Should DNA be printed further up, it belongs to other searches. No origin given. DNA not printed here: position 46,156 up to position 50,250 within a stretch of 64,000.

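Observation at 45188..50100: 1264-aa polytopic membrane protein of unknown family, followed by a membrane-anchored FKBP isomerase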

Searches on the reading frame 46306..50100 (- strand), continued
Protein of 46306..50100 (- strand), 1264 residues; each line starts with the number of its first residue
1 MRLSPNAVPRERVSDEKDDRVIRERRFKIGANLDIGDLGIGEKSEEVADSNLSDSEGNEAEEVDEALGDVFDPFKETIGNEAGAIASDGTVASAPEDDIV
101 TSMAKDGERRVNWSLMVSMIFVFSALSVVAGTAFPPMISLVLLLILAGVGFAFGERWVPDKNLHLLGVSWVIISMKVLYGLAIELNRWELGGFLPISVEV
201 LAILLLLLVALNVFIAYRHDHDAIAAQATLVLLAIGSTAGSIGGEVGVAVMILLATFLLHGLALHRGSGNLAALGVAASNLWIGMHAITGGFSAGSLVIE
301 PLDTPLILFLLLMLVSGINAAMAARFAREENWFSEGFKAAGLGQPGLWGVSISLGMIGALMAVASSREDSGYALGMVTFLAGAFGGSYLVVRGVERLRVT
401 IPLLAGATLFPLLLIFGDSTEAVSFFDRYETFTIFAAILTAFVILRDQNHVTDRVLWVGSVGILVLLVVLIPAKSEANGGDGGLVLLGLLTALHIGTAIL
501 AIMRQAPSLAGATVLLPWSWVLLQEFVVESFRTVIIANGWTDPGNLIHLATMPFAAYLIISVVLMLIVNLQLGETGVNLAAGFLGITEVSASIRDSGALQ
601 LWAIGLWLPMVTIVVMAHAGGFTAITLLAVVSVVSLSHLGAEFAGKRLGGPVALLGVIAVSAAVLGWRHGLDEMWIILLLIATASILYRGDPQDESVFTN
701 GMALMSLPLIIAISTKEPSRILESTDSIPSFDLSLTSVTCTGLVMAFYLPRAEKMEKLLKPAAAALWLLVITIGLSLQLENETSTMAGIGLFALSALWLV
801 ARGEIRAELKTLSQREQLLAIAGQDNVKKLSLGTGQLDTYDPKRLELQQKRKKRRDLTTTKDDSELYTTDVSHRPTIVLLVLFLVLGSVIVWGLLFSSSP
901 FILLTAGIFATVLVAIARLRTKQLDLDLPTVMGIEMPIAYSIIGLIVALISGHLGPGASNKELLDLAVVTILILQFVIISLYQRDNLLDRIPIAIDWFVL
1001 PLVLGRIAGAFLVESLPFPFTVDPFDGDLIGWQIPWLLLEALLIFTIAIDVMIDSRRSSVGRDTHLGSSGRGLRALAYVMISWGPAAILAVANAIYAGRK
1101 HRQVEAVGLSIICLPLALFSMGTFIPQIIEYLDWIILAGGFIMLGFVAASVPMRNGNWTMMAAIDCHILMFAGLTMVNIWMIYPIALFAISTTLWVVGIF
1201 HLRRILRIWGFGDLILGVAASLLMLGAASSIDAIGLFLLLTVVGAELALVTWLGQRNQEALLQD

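Call 39: list_cluster_members(proteins=[P0242, P0247, P0253, P0256, P0260, P0265, P0326, P0249, P0251, P0258])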
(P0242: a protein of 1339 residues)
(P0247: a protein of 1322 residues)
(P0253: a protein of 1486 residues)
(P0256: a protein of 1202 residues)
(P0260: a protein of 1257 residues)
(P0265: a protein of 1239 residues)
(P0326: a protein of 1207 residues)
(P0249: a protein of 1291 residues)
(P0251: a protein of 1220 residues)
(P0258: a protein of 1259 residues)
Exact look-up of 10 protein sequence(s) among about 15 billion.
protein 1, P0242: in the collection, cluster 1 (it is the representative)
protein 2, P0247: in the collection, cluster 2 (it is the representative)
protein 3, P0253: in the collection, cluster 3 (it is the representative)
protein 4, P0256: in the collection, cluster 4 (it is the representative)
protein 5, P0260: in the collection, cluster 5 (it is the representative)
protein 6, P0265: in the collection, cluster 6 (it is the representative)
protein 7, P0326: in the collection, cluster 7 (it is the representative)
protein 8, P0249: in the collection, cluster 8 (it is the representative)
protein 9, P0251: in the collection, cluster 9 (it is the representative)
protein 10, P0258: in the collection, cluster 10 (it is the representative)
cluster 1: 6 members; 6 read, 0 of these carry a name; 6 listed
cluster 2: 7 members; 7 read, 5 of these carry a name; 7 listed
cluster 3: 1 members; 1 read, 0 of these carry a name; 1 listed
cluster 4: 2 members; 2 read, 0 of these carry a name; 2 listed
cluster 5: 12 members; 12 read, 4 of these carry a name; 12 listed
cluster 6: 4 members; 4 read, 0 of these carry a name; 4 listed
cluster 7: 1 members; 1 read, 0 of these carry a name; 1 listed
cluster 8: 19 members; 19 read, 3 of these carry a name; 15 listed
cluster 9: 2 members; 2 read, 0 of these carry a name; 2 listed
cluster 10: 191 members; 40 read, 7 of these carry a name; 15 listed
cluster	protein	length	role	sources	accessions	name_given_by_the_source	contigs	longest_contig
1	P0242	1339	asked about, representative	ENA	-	-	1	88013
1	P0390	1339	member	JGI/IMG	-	-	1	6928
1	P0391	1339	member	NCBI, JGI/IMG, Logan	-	-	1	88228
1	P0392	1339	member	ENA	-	-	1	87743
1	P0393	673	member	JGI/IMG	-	-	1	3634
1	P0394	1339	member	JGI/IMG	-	-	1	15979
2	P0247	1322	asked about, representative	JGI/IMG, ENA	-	hypothetical protein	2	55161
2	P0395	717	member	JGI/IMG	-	hypothetical protein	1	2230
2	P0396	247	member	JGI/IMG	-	hypothetical protein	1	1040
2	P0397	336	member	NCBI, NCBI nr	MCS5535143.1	MAG: hypothetical protein NZ802_04750, partial [Candidatus Poseidoniales archaeon] | hypothetical protein [Candidatus Poseidoniales archaeon]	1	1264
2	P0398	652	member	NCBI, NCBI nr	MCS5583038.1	MAG: hypothetical protein NZ777_05945, partial [Pseudomonadales bacterium] | hypothetical protein [Pseudomonadales bacterium]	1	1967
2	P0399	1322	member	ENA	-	-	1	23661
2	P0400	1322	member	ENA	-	-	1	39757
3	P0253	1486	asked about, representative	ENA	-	-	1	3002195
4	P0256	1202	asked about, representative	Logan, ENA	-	-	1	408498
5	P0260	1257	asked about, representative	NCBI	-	-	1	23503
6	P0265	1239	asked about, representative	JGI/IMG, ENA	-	-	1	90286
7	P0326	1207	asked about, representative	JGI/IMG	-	-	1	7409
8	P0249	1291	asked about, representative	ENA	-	-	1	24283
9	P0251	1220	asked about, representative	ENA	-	-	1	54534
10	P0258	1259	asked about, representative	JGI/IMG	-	-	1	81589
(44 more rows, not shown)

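Call 40: find_encoding_contigs(protein=P0253, flank=7000, max_places=1)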
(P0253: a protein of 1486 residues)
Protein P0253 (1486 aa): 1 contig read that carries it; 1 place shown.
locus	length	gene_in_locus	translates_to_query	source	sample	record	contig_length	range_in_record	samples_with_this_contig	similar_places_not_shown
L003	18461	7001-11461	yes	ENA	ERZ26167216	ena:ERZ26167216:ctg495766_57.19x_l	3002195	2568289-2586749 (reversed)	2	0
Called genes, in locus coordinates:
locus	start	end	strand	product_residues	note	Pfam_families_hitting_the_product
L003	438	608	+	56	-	-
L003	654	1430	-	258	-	PF02037:SAP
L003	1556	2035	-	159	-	PF00160:Pro_isomerase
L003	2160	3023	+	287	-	PF00459:Inositol_P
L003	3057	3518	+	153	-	-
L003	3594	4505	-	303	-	-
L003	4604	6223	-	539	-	PF01293:PEPCK_ATP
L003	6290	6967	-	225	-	-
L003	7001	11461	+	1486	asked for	-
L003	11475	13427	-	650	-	PF02878:PGM_PMM_I, PF02880:PGM_PMM_III (weak)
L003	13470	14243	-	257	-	PF00132:Hexapep (faint), PF25087:GMPPB_C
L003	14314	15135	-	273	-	-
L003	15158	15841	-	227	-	-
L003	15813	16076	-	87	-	-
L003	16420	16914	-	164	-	PF00571:CBS (weak)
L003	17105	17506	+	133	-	-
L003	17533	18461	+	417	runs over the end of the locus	PF04104:DNA_primase_lrg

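Call 41: find_encoding_contigs(protein=P0258, flank=7000, max_places=1)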
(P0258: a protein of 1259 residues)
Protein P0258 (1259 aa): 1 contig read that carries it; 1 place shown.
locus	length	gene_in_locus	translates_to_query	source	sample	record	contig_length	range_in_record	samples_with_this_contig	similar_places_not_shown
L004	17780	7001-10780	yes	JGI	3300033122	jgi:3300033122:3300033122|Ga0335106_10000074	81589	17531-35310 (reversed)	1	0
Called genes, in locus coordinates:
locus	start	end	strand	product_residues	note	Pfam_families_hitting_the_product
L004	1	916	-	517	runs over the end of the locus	PF00083:Sugar_tr (weak), PF07690:MFS_1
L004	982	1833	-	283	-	PF01734:Patatin, PF19890:DUF6363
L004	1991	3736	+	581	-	PF11700:ATG22, PF07690:MFS_1 (weak), PF11700:ATG22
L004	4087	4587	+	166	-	-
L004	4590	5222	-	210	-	-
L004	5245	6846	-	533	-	PF01293:PEPCK_ATP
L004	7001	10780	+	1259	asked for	-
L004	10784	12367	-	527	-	PF02878:PGM_PMM_I, PF02880:PGM_PMM_III (faint)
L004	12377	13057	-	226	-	PF00132:Hexapep (faint), PF25084:LbH_EIF2B (faint), PF25087:GMPPB_C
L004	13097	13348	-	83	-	-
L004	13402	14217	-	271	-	-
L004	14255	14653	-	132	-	-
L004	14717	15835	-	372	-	PF04123:DUF373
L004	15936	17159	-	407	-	PF04104:DNA_primase_lrg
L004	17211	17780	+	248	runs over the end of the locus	-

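Call 42: find_encoding_contigs(protein=P0265, flank=7000, max_places=1)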
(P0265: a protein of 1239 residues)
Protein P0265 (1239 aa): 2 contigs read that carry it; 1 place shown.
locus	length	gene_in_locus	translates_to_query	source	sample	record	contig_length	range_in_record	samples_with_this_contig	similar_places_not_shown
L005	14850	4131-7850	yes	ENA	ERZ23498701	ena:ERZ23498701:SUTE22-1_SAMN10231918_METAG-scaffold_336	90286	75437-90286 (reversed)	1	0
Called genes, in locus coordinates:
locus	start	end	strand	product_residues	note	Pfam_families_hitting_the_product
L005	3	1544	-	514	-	?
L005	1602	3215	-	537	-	PF01293:PEPCK_ATP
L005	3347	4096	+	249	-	-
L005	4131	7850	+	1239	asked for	-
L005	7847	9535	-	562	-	PF02878:PGM_PMM_I, PF02880:PGM_PMM_III (weak)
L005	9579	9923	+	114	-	-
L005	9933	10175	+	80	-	-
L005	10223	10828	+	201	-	-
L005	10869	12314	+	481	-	PF01145:Band_7, PF15975:Flot (weak)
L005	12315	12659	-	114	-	-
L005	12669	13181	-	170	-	PF00578:AhpC-TSA, PF08534:Redoxin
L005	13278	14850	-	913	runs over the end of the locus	-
